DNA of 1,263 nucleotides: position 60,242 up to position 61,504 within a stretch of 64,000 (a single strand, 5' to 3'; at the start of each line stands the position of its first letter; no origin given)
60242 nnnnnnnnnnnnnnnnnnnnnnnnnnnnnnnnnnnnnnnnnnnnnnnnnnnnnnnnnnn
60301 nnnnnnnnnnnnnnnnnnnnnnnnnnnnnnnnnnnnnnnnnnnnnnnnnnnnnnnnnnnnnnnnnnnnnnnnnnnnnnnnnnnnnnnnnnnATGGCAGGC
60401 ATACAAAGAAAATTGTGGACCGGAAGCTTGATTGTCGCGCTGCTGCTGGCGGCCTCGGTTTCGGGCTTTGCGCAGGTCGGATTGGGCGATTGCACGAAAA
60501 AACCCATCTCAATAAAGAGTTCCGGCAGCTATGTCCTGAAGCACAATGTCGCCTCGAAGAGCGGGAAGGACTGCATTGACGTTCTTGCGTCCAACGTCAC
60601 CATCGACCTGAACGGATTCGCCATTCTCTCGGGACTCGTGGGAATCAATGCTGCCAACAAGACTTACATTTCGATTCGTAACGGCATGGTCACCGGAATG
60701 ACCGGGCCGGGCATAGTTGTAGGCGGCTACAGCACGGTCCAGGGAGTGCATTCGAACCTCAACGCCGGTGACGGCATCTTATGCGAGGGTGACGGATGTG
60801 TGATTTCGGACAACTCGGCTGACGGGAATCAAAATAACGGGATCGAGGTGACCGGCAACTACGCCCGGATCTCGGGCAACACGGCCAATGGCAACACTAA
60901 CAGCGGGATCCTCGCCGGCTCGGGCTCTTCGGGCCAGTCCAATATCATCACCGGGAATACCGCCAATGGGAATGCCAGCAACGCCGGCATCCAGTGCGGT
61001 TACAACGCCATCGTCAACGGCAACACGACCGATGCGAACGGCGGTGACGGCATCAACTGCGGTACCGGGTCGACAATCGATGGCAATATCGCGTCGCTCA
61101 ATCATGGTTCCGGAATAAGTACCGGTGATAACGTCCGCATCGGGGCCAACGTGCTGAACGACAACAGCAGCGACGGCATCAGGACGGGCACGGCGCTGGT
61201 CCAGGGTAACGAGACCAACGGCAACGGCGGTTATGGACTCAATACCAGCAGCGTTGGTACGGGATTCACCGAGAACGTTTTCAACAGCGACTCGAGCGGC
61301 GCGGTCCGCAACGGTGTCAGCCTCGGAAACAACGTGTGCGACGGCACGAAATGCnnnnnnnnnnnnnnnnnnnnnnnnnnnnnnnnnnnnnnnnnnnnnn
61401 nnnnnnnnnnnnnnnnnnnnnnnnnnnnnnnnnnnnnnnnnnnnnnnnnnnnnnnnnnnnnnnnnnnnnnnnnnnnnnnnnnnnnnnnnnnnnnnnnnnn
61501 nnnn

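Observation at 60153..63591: AT-rich promoter island driving two large secreted proteins (parallel beta-helix repeat protein and Cys-rich protein with a C-terminal Ig-like anchor domain) between polB and etfA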

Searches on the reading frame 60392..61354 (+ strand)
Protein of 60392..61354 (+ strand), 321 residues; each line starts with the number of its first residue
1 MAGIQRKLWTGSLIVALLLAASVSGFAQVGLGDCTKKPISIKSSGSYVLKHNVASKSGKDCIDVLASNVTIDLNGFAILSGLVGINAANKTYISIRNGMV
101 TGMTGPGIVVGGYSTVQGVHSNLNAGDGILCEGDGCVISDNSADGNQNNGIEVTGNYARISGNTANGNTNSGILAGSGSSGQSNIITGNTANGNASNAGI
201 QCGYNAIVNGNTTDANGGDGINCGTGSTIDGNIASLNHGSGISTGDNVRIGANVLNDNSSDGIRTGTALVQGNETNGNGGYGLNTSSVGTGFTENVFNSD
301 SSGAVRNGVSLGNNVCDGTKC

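Call 5: search_protein_families(library=pfam, proteins=[window:60392-61354:+], max_evalue=0.1)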
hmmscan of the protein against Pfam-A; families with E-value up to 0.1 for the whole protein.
window:60392-61354:+ (321 aa): 1 family
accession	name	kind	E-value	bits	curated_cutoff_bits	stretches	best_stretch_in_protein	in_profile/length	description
PF13229.12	Beta_helix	-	4.7e-10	39.7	25.9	2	39-190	3-157/158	Right handed beta helix region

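Call 6: search_protein_families(library=ncbifam, proteins=[window:60392-61354:+], max_evalue=0.1)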
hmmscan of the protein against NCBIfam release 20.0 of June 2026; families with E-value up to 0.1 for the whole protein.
window:60392-61354:+ (321 aa): 1 family
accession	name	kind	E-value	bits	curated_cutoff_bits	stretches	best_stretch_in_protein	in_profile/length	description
TIGR03804.1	para_beta_helix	repeat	0.0035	17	19.45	1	130-170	4-44/44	parallel beta-helix repeat protein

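Call 12: search_solved_structures(query=window:60392-61354:+, max_evalue=1, show_alignments=1)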
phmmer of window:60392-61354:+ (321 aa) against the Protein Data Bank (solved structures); distinct sequences matched with E-value up to 1: 0.

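Call 17: find_homologous_proteins(query=window:60392-61354:+)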
Query window:60392-61354:+ (321 aa): 291 proteins with E <= 0.001 among 8000 candidates; the best 120 are listed.
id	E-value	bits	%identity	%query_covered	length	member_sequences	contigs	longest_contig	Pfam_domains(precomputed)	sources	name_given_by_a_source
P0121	1.2e-192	657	100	100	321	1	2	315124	PF13229.13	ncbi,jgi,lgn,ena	-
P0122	7.6e-28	116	34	95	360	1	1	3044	PF13229.13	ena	-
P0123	1.3e-26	112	34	91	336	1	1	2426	PF13229.13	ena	-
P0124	4.1e-26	110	34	91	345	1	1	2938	PF13229.13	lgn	-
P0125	6.8e-26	110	34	90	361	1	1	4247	PF13229.13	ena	-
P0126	1.1e-24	106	33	91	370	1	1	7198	PF13229.13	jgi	jgi:parallel beta-helix repeat protein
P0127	1.7e-24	105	38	86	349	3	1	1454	-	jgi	-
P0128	6.3e-24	103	33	91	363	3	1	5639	PF13229.13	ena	-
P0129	5.6e-23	100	33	91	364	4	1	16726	PF13229.13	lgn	-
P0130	8.4e-23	99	36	96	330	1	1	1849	PF13229.13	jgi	jgi:hypothetical protein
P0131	3.9e-21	94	35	90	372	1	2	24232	PF13229.13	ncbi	ncbi:MAG: right-handed parallel beta-helix repeat-containing protein [Myxococcota bacterium]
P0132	5.6e-21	94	36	90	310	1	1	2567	PF13229.13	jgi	jgi:parallel beta-helix repeat protein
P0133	9.3e-21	93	36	90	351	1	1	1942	-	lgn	-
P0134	1.9e-20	92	36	90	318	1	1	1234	PF13229.13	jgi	jgi:parallel beta-helix repeat protein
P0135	1.5e-19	89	29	98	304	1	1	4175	PF13229.13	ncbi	-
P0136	2.1e-19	88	34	92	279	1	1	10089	PF13229.13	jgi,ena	-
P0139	3.4e-18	84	35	89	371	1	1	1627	PF13229.13,PF05048.20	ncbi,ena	-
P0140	3.7e-18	84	35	73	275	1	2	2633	PF13229.13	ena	-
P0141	3.9e-18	84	42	49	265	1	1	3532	PF13229.13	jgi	jgi:hypothetical protein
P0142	2.1e-17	82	31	90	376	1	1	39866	PF13229.13,PF05048.20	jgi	-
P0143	1.2e-16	79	32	50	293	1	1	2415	PF13229.13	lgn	-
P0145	1.7e-16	79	32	89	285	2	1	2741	PF13229.13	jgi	-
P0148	7.6e-16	77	31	98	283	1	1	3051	PF13229.13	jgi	-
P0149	9.2e-16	76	39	88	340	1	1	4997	PF13229.13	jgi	jgi:parallel beta-helix repeat protein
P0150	1.2e-15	76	31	98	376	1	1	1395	PF13229.13,PF05048.20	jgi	jgi:parallel beta-helix repeat protein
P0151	2.1e-15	75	32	90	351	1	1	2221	PF13229.13,PF05048.20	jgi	-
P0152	3.9e-15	74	31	73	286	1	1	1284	PF13229.13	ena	-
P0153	4.5e-15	74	33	89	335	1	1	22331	PF13229.13,PF05048.20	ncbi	-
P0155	1.1e-14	73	33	99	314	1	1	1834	PF13229.13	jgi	jgi:parallel beta-helix repeat protein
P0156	1.1e-14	73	36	76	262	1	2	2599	PF13229.13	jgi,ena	-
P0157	1.2e-14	73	37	61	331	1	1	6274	PF13229.13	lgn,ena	-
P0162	2.2e-14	72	31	96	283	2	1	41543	PF13229.13,PF05048.20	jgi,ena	-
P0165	3.0e-14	71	30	74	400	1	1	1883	PF13229.13,PF05048.20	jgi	jgi:parallel beta-helix repeat protein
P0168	8.3e-14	70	34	99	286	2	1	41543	PF13229.13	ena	-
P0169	1.1e-13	70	34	78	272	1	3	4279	PF13229.13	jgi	jgi:parallel beta-helix repeat protein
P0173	1.7e-13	69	31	99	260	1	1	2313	PF13229.13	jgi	jgi:hypothetical protein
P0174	2.3e-13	69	31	88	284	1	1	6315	PF13229.13,PF05048.20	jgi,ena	-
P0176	3.8e-13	68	32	49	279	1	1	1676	PF13229.13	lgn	-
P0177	5.2e-13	67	41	48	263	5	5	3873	PF13229.13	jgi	jgi:parallel beta-helix repeat protein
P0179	5.9e-13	67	38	65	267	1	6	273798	PF13229.13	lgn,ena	-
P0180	1.0e-12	66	39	38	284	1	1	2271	PF13229.13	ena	-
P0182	1.1e-12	66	31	77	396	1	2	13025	PF13229.13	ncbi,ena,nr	ncbi:MAG: right-handed parallel beta-helix repeat-containing protein [Planctomycetes bacterium]|nr:r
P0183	1.1e-12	66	40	56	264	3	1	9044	PF13229.13,PF05048.20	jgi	jgi:parallel beta-helix repeat protein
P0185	1.3e-12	66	38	69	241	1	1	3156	PF13229.13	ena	-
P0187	2.2e-12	65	39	64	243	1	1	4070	PF13229.13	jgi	jgi:parallel beta-helix repeat protein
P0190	3.5e-12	65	36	72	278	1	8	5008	PF13229.13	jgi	jgi:parallel beta-helix repeat protein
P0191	3.5e-12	65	36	90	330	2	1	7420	PF13229.13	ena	-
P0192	4.4e-12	64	34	89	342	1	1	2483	PF13229.13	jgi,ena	-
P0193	4.5e-12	64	34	76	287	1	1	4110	PF13229.13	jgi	jgi:parallel beta-helix repeat protein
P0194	5.9e-12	64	34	59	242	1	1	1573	PF13229.13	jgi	jgi:Periplasmic copper-binding protein (NosD)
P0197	7.1e-12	64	42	29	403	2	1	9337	PF13229.13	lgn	-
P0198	7.4e-12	64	35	88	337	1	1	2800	PF13229.13,PF05048.20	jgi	jgi:parallel beta-helix repeat protein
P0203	1.2e-11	63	34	88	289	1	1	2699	PF13229.13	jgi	jgi:parallel beta-helix repeat protein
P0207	1.7e-11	62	30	89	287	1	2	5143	PF13229.13,PF05048.20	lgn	-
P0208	1.8e-11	62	36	72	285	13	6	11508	PF13229.13,PF05048.20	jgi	jgi:parallel beta-helix repeat protein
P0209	2.1e-11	62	36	66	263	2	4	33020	-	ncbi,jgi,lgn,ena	ncbi:MAG: hypothetical protein ABSD30_06305 [Candidatus Binatus sp.]|jgi:hypothetical protein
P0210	3.1e-11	61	30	78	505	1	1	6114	PF13229.13,PF05048.20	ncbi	-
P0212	4.5e-11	61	28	98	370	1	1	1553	PF13229.13,PF05048.20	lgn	-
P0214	5.7e-11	61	31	89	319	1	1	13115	PF13229.13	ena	-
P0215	6.5e-11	60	38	79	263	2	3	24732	PF13229.13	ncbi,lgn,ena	-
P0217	1.2e-10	60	31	79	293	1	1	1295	PF13229.13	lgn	-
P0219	1.5e-10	59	30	72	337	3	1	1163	PF13229.13,PF05048.20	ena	-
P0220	1.5e-10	59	37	69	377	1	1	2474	PF13229.13,PF05048.20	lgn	-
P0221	1.6e-10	59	31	65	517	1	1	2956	PF13229.13,PF05048.20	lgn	-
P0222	1.9e-10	59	35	47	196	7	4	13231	PF13229.13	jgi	jgi:hypothetical protein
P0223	2.5e-10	59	31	90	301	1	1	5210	PF13229.13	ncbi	-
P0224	2.8e-10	58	33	90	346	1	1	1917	PF13229.13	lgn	-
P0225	3.0e-10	58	41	48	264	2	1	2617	PF13229.13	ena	-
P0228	4.1e-10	58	33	74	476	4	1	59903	PF13229.13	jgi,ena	-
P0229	4.2e-10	58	30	90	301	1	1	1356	PF13229.13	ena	-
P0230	5.5e-10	57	35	68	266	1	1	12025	PF13229.13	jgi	jgi:parallel beta-helix repeat protein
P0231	6.1e-10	57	33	80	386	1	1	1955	PF13229.13,PF05048.20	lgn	-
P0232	6.3e-10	57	33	91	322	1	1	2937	PF13229.13,PF05048.20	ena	-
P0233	7.3e-10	57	34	76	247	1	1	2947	PF13229.13,PF05048.20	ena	-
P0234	7.8e-10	57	30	90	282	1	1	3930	PF13229.13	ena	-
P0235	8.1e-10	57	33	86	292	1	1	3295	PF13229.13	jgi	jgi:parallel beta-helix repeat protein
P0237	8.6e-10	57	30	68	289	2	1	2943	PF13229.13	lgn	-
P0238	8.7e-10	57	35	73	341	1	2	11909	PF13229.13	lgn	-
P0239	9.8e-10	57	34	84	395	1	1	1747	PF13229.13,PF05048.20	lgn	-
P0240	1.2e-9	56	33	71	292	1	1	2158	PF13229.13,PF05048.20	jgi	jgi:parallel beta-helix repeat protein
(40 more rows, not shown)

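Call 60: predict_structure(alignment_id=A3)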
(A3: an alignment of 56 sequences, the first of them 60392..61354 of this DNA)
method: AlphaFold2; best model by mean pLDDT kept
length: 321 residues; sequences in the alignment: 56
mean_pLDDT: 93.0   pTM: 0.87
mean pLDDT of the five models: 93.0, 92.9, 92.0, 91.6, 91.6
residues with pLDDT >= 90: 271; 70-90: 25; 50-70: 20; < 50: 5
segments of 3 or more residues with pLDDT < 50: 1-3
pLDDT, mean of each block of 10 residues (from residue 1): 51 69 56 83 97 90 98 97 97 98 98 98 98 98 99 97 99 89 95 97 98 99 98 99 98 99 98 98 97 98 97 92 88
secondary structure, 60 per line:
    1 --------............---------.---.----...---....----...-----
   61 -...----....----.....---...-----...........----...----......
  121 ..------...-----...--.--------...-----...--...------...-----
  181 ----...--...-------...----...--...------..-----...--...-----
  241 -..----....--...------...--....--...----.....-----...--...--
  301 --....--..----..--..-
elements in order: H9-20 E39-41 E45-48 E53-55 E62-64 E69-72 E77-81 E85-87 E93-103 E108-110 E115-122 E129-131 E137-139 E151-153 E159-161 E164-166 E173-175 E185-187 E190-192 E200-202 E207-209 E212-214 E228-230 E233-235 E248-251 E254-256 E263-265 E268-271 E274-276 E281-285 E291-293 E296-298 E303-306

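Call 64: fold_search(model_id=the predicted structure, library=pdb)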
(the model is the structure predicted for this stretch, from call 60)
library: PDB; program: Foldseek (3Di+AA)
matches with E <= 10: 458; with E <= 0.001: 23
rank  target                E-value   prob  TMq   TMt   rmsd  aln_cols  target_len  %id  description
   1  2pyg_B                1.1e-05  1.00  0.43  0.38   9.8       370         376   14  Azotobacter vinelandii Mannuronan C-5 epimerase AlgE4 A-module (released 2008-05-27)
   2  5lw3                  1.3e-05  1.00  0.50  0.43   8.1       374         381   17  Azotobacter vinelandii Mannuronan C-5 epimerase AlgE6 A-module (released 2017-10-25)
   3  2pyg_A                1.4e-05  1.00  0.57  0.50   7.6       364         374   14  Azotobacter vinelandii Mannuronan C-5 epimerase AlgE4 A-module (released 2008-05-27)
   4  4ozz                  7.5e-05  1.00  0.55  0.43   8.0       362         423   13  Crystal Structure of the periplasmic alginate epimerase AlgG T265N T268M double mutant (released 2015-03-04)
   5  2pyh_A                8.3e-05  1.00  0.58  0.50   6.1       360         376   15  Azotobacter vinelandii Mannuronan C-5 epimerase AlgE4 A-module complexed with mannuronan trisaccharide (released 2008-05-27)
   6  4ozy                  9.1e-05  1.00  0.47  0.36  10.9       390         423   13  Crystal Structure of the periplasmic alginate epimerase AlgG T265N mutant (released 2015-03-04)
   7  6nw9_B                1.5e-04  1.00  0.35  0.21  12.2       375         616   14  CRYSTAL STRUCTURE OF A TAILSPIKE PROTEIN 3 (TSP3, ORF212) FROM ESCHERICHIA COLI O157:H7 BACTERIOPHAGE CBA120 (released 2019-06-05)
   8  6f7k_A                1.5e-04  1.00  0.41  0.26  10.3       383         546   15  Crystal structure of Dettilon tailspike protein (gp208) (released 2018-12-19)
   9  6f7d                  2.2e-04  1.00  0.42  0.27   9.7       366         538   16  Crystal structure of Dettilon tailspike protein (gp208) (released 2018-12-19)
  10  2pyh_B                2.3e-04  1.00  0.59  0.51   6.0       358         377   16  Azotobacter vinelandii Mannuronan C-5 epimerase AlgE4 A-module complexed with mannuronan trisaccharide (released 2008-05-27)
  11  7c7d_A                2.5e-04  1.00  0.53  0.33   9.5       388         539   14  Crystal structure of the catalytic unit of thermostable GH87 alpha-1,3-glucanase from Streptomyces thermodiastaticus s (released 2020-11-11)
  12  6k0m                  2.7e-04  1.00  0.37  0.24  10.4       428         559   13  Catalytic domain of GH87 alpha-1,3-glucanase from Paenibacillus glycanilyticus FH11 (released 2019-12-25)
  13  8ja4                  3.1e-04  1.00  0.41  0.29   9.0       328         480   14  Structure of the alginate epimerase/lyase (released 2024-05-08)
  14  6k0p_A                3.3e-04  1.00  0.39  0.25  10.0       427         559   11  Catalytic domain of GH87 alpha-1,3-glucanase D1045A in complex with nigerose (released 2019-12-25)
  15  6k0s_A                3.6e-04  1.00  0.44  0.28   9.3       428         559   13  Catalytic domain of GH87 alpha-1,3-glucanase D1069A in complex with nigerose (released 2019-12-25)
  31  7osf_A                2.3e-03  1.00  0.63  0.52   4.0       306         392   15  ABC Transporter complex NosDFYL, R-domain 1 (released 2022-06-22)
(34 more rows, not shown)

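Call 72: find_encoding_contigs(protein=P0209, flank=5000, max_places=2)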
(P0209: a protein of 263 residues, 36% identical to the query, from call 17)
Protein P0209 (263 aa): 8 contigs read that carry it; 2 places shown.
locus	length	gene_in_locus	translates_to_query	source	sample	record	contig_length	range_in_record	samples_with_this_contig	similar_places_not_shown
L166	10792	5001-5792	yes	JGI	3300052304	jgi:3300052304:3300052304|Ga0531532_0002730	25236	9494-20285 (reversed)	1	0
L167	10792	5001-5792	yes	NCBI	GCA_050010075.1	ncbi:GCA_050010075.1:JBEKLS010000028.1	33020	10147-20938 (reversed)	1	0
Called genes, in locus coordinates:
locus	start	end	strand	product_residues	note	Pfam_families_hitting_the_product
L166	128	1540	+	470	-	PF00890:FAD_binding_2 (faint), PF01266:DAO, PF04820:Trp_halogenase (faint), PF07992:Pyr_redox_2 (faint), PF12831:FAD_oxidored, PF13450:NAD_binding_8 (faint)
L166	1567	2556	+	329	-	PF00561:Abhydrolase_1, PF12146:Hydrolase_4, PF12697:Abhydrolase_6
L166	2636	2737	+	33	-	-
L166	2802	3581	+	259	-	PF13229:Beta_helix (weak)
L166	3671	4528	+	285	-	PF13229:Beta_helix (weak)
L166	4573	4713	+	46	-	-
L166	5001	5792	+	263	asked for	-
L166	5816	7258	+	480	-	PF22073:Cep192_D4 (weak)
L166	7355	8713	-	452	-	PF00072:Response_reg, PF00158:Sigma54_activat, PF14532:Sigma54_activ_2, PF00004:AAA (weak), PF07724:AAA_2 (weak), PF07728:AAA_5, PF25601:AAA_lid_14, PF02954:HTH_8, +1 more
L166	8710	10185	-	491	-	PF00512:HisKA, PF02518:HATPase_c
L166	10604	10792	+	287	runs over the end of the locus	PF00027:cNMP_binding, PF13545:HTH_Crp_2 (weak)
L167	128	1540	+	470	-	PF00890:FAD_binding_2 (faint), PF01266:DAO, PF04820:Trp_halogenase (faint), PF07992:Pyr_redox_2 (faint), PF12831:FAD_oxidored, PF13450:NAD_binding_8 (faint)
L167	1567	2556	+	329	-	PF00561:Abhydrolase_1, PF12146:Hydrolase_4, PF12697:Abhydrolase_6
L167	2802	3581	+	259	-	PF13229:Beta_helix (weak)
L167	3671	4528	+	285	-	PF13229:Beta_helix (weak)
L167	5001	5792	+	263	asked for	-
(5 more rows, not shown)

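Call 73: find_encoding_contigs(protein=P0129, flank=5000, max_places=2)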
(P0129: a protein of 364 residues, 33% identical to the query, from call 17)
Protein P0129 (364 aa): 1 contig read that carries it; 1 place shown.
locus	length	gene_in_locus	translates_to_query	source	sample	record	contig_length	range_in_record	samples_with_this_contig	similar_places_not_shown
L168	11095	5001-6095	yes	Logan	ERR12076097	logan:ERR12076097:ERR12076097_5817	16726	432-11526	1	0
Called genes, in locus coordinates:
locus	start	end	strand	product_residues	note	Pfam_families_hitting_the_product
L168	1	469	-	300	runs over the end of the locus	?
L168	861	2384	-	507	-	-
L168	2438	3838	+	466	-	-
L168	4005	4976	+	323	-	-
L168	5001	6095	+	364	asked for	PF13229:Beta_helix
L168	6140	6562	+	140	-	-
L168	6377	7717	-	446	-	PF00672:HAMP, PF00512:HisKA (weak), PF02518:HATPase_c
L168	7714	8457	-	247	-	PF00072:Response_reg, PF00486:Trans_reg_C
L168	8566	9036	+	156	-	-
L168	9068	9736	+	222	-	PF00730:HhH-GPD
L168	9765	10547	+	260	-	PF00378:ECH_1, PF16113:ECH_2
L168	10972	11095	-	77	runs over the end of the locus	-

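Call 74: find_encoding_contigs(protein=P0162, flank=5000, max_places=2)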
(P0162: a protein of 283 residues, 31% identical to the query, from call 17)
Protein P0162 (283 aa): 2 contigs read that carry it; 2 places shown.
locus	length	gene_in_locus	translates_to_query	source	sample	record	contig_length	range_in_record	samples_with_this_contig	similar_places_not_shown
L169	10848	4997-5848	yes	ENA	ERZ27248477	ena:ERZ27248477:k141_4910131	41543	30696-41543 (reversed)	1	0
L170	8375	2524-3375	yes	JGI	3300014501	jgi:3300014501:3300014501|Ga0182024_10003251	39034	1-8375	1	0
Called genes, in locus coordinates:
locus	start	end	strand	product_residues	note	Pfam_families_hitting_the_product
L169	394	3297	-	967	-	PF00486:Trans_reg_C, PF13191:AAA_16, PF13401:AAA_22 (faint), PF13424:TPR_12 (weak), PF17874:TPR_MalT (weak)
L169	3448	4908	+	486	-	-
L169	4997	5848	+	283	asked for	PF13229:Beta_helix, PF05048:NosD (weak)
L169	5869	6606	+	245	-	-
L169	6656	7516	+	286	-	PF13229:Beta_helix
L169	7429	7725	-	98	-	-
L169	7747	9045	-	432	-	-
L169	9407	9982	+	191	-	-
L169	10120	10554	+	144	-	-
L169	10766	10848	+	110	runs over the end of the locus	-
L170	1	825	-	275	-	?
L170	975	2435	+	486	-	-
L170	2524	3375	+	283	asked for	PF13229:Beta_helix, PF05048:NosD (weak)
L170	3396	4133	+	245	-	-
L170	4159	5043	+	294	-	PF13229:Beta_helix (weak)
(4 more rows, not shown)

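Call 79: find_encoding_contigs(protein=P0121, flank=6000, max_places=6)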
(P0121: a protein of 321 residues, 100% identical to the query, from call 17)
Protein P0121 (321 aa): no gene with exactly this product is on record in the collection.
